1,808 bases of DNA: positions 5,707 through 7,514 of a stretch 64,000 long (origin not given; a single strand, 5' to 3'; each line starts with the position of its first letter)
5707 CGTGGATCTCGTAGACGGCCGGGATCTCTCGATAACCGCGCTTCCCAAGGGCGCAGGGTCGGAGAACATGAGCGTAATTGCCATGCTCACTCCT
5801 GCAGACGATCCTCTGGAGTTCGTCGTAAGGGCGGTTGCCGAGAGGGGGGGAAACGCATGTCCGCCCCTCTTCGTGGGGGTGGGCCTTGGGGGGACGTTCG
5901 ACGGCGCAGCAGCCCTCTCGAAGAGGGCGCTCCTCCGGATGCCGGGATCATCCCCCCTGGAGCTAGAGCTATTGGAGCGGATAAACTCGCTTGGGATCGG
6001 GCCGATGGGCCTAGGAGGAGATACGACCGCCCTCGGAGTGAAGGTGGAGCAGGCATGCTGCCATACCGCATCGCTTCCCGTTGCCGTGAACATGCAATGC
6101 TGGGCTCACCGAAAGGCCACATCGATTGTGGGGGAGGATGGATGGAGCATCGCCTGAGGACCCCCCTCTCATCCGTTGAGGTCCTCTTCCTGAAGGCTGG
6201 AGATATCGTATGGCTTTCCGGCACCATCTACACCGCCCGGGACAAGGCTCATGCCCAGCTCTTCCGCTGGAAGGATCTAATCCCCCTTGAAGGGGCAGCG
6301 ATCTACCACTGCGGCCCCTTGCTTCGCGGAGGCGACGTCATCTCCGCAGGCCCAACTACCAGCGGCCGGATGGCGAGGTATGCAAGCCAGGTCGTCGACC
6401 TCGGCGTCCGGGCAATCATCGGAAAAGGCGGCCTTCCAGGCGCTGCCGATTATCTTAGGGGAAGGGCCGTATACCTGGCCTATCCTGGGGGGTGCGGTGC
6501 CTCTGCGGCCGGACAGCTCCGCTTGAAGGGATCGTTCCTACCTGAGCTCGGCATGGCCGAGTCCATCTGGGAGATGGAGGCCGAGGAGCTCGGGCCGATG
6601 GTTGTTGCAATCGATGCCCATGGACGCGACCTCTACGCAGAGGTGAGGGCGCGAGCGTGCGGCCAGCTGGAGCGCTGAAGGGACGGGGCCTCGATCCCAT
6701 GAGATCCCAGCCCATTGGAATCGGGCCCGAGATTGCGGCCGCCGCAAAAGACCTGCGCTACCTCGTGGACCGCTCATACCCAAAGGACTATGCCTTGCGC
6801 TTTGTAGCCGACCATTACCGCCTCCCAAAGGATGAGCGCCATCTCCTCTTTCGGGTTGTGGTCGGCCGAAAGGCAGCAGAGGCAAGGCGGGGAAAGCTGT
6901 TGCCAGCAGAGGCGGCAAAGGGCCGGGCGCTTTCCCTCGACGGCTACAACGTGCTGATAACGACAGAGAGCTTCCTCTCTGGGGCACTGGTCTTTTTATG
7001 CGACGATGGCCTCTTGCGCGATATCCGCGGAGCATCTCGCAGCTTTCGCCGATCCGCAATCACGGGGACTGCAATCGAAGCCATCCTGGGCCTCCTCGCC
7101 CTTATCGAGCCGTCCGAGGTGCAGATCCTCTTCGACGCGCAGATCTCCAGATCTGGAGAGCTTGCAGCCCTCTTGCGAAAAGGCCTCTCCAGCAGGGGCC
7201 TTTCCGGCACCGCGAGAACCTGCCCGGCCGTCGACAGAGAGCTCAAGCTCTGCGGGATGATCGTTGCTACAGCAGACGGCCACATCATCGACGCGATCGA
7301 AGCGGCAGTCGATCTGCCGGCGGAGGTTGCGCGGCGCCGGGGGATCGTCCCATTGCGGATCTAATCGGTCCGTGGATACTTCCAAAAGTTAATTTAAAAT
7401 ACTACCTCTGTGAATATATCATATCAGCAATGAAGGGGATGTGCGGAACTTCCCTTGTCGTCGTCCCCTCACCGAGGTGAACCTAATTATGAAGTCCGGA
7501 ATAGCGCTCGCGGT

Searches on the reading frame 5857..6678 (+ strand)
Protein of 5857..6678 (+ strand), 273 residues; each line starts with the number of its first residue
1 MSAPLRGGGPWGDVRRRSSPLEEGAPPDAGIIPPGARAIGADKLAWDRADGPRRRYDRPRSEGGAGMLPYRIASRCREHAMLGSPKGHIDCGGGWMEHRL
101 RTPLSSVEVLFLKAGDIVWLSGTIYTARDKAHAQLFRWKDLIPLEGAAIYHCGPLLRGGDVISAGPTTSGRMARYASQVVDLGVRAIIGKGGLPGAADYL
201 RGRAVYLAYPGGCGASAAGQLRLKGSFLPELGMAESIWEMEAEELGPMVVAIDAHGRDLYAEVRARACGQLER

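Call 18: search_protein_families(library=pfam, proteins=[window:5857-6678:+], max_evalue=0.01)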
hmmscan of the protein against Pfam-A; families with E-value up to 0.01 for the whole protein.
window:5857-6678:+ (273 aa): 1 family
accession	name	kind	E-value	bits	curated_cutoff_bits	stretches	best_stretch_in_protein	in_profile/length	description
PF05683.17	Fumerase_C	-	1.8e-25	89.9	22.2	1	103-262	34-204/205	Fumarase C-terminus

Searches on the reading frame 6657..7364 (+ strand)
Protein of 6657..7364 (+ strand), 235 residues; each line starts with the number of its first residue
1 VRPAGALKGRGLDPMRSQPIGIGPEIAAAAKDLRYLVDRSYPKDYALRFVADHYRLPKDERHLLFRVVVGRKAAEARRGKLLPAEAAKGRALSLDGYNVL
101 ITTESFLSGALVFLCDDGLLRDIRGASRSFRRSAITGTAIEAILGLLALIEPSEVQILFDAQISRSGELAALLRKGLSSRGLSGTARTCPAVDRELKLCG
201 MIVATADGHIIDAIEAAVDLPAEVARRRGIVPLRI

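Call 18: search_protein_families(library=pfam, proteins=[window:6657-7364:+], max_evalue=0.01)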
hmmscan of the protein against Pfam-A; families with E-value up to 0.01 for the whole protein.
window:6657-7364:+ (235 aa): 2 families
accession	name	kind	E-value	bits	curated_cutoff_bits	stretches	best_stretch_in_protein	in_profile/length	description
PF18481.7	DUF5616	-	2.1e-41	141.9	27.6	1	85-222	2-139/140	Domain of unknown function (DUF5616)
PF04256.18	DUF434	-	2.1e-19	69.3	27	1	27-80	3-56/56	Protein of unknown function (DUF434)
